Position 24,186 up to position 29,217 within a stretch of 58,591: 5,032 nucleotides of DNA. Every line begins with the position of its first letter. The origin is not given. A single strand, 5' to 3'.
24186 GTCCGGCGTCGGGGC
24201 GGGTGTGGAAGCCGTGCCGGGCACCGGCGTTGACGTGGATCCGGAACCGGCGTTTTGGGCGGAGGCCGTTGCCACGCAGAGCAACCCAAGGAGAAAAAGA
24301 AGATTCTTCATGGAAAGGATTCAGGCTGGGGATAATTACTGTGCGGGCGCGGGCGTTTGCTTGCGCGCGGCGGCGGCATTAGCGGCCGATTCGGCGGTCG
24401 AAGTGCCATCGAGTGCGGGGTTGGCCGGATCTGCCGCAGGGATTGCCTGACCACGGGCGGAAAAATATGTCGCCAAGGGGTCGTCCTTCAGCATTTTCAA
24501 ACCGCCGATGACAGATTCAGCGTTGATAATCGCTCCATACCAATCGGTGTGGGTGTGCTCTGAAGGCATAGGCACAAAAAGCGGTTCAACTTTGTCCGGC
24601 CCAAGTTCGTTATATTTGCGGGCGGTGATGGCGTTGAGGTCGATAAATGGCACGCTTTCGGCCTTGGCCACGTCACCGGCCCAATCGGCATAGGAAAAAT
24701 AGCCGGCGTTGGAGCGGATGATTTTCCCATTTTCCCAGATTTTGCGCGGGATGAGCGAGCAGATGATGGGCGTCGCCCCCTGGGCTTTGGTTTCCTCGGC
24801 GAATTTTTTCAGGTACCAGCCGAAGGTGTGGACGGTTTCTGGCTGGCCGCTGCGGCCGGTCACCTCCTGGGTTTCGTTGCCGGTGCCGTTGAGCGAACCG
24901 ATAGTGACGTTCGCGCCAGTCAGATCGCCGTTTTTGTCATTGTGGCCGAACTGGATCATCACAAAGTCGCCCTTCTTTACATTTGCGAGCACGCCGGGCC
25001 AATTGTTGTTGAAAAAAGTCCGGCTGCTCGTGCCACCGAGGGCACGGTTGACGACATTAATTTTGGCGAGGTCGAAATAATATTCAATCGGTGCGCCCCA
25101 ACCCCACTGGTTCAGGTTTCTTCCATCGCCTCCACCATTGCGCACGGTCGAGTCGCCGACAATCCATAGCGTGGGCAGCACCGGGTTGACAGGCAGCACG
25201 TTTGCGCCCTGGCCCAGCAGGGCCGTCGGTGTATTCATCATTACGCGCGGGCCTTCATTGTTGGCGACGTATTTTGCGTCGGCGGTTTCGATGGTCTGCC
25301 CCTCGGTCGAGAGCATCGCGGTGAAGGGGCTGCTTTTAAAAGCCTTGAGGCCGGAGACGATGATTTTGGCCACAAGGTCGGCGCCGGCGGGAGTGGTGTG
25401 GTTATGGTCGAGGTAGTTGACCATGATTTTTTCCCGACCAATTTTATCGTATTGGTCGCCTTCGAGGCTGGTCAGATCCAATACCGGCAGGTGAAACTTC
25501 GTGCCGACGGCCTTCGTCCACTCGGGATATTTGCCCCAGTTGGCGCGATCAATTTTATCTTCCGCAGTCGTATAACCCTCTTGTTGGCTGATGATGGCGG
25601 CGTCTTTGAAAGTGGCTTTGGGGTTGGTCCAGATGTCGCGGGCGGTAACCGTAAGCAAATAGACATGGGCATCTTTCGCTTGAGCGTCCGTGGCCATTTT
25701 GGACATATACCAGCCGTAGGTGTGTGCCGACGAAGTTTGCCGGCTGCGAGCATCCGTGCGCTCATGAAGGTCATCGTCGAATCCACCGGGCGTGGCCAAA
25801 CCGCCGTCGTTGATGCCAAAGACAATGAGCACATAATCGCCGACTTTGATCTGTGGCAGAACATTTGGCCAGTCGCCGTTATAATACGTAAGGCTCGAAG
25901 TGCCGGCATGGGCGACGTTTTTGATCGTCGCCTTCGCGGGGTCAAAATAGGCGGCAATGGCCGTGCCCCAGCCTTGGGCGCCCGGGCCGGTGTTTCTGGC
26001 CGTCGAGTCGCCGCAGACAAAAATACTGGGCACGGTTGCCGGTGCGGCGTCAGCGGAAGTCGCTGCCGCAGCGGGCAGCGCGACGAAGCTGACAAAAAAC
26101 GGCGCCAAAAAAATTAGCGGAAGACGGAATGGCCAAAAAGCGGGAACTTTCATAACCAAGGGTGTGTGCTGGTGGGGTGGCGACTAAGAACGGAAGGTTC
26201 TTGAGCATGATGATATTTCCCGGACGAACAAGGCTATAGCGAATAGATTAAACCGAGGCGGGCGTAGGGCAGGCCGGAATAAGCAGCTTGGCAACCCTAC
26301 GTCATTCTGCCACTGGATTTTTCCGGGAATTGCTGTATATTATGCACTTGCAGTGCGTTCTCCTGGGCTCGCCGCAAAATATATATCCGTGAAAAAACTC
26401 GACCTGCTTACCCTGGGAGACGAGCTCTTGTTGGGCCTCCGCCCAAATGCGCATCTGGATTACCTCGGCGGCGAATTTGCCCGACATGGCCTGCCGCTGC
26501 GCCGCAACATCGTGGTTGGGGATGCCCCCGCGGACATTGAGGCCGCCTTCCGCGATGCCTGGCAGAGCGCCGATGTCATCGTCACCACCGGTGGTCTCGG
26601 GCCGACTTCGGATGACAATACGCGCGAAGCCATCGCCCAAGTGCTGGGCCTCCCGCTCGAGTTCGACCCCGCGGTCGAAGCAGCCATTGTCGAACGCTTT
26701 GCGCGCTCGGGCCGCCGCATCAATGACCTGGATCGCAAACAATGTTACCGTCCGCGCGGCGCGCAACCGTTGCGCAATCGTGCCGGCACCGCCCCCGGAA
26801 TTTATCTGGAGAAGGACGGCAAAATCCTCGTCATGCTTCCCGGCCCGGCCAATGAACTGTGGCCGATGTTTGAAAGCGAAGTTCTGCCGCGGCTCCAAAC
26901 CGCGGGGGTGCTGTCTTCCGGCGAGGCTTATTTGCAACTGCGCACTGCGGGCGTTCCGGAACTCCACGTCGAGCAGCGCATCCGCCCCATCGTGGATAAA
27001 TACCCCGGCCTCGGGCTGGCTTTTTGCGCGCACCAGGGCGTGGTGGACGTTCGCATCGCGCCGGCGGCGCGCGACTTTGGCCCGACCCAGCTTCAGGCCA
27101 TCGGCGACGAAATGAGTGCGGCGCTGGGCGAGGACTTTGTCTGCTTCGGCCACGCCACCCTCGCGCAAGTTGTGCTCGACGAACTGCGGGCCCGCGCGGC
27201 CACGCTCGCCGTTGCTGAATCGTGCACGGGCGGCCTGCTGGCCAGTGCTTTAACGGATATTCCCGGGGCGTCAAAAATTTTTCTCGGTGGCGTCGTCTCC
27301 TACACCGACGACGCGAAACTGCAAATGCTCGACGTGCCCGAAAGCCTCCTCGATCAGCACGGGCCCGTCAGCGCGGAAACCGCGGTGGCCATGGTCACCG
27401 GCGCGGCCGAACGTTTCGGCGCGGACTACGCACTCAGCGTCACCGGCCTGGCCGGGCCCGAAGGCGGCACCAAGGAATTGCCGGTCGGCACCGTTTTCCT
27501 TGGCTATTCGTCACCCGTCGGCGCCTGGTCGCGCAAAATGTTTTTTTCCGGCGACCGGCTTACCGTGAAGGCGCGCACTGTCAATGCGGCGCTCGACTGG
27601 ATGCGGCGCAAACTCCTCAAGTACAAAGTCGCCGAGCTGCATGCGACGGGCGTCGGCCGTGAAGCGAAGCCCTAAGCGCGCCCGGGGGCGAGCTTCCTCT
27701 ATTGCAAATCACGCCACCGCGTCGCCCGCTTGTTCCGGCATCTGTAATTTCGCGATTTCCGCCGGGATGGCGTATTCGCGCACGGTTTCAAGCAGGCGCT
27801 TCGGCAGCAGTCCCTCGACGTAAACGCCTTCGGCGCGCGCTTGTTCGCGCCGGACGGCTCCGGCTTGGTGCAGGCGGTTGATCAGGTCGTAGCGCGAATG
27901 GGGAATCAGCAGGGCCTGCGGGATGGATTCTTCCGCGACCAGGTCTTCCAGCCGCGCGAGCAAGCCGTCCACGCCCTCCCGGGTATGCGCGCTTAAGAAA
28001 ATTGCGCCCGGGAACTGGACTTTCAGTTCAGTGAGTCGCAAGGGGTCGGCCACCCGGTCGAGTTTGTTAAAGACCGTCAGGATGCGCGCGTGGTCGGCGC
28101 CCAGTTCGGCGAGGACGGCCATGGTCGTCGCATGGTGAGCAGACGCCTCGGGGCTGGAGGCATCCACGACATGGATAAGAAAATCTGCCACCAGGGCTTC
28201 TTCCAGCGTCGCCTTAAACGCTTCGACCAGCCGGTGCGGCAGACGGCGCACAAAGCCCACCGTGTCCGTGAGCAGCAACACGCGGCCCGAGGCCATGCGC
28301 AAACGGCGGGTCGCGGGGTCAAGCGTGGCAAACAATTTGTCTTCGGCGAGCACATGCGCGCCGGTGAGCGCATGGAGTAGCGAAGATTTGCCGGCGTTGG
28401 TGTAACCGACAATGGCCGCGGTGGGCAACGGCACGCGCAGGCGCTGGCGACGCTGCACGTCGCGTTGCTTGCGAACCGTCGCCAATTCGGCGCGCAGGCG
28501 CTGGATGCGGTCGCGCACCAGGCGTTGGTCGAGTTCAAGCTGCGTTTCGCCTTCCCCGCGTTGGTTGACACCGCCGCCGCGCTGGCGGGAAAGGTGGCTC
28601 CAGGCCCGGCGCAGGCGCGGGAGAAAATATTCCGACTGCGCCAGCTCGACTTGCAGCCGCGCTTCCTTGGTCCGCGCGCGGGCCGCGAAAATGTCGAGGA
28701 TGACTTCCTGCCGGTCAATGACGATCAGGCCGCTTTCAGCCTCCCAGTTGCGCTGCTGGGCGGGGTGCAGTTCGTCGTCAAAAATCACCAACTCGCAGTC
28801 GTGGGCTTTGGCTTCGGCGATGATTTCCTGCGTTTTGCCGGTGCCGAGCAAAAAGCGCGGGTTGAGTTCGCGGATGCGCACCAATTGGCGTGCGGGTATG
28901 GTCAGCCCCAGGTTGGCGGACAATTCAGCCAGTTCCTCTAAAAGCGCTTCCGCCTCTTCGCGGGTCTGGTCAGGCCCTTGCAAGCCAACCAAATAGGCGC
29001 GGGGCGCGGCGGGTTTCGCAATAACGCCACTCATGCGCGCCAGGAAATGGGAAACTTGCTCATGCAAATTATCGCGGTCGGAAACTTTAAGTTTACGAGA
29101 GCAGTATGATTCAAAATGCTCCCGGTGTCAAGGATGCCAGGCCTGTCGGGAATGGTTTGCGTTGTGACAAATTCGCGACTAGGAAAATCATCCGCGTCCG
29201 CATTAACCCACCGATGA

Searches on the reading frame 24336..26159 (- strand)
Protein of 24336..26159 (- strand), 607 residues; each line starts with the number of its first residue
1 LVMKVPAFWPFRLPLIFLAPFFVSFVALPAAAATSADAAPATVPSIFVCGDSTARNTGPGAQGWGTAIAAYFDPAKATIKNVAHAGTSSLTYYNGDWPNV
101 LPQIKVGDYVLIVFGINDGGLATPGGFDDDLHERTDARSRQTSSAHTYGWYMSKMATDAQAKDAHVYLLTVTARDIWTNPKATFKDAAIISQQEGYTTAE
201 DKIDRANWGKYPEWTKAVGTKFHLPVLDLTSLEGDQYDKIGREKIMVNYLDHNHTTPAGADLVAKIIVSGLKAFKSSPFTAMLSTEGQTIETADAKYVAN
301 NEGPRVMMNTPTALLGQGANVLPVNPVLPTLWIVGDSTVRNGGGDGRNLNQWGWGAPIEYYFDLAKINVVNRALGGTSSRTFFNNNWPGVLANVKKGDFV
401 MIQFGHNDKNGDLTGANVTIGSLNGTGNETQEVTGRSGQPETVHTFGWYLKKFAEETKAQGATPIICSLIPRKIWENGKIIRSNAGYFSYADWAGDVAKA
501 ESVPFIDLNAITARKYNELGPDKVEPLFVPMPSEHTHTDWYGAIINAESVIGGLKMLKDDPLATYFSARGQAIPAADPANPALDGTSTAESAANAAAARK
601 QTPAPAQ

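Call 53: search_protein_families(library=pfam, proteins=[window:24336-26159:-], max_evalue=0.0001)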
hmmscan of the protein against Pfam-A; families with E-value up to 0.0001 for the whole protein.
window:24336-26159:- (607 aa): 2 families
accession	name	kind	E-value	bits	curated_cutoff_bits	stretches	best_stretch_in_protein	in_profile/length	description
PF13472.12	Lipase_GDSL_2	-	5.7e-20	73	32.9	2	49-260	2-176/178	GDSL-like Lipase/Acylhydrolase family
PF00657.28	Lipase_GDSL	-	1.7e-14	54.9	23.6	2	333-512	3-177/208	GDSL-like Lipase/Acylhydrolase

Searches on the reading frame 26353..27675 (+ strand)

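Call 53: search_protein_families(library=pfam, proteins=[window:26353-27675:+], max_evalue=0.0001)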
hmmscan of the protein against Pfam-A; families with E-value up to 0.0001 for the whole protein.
window:26353-27675:+ (440 aa): 2 families
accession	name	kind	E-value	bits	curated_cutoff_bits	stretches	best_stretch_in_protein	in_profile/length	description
PF02464.23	CinA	-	1.7e-54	184.1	23.5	1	268-420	2-154/155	Competence-damaged protein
PF00994.29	MoCF_biosynth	-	1.1e-29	103.4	26.6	1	19-182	3-143/144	Probable molybdopterin binding domain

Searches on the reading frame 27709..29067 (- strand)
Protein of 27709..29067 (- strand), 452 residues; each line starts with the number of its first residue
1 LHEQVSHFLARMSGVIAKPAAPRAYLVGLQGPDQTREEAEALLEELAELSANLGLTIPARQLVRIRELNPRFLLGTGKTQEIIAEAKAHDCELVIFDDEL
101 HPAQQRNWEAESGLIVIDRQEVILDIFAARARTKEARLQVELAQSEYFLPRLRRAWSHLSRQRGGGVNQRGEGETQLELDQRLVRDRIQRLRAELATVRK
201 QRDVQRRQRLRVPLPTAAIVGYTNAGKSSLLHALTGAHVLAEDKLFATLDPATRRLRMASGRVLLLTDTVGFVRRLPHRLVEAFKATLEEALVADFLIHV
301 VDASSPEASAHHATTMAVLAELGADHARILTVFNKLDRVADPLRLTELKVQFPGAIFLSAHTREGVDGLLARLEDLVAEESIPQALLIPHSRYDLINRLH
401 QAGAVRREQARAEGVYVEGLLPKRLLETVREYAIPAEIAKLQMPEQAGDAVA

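Call 53: search_protein_families(library=pfam, proteins=[window:27709-29067:-], max_evalue=0.0001)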
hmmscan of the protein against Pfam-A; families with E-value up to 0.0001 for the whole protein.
window:27709-29067:- (452 aa): 3 families
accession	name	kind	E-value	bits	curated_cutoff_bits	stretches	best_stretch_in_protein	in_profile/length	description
PF16360.10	GTP-bdg_M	-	8.3e-29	100.4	29.5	1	130-209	1-79/79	GTP-binding GTPase Middle Region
PF13167.11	GTP-bdg_N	-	1.1e-24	87.2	25.4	1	42-128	3-89/89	GTP-binding GTPase N-terminal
PF01926.29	MMR_HSR1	-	1.9e-18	67.1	21.9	1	217-335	2-113/113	50S ribosome-binding GTPase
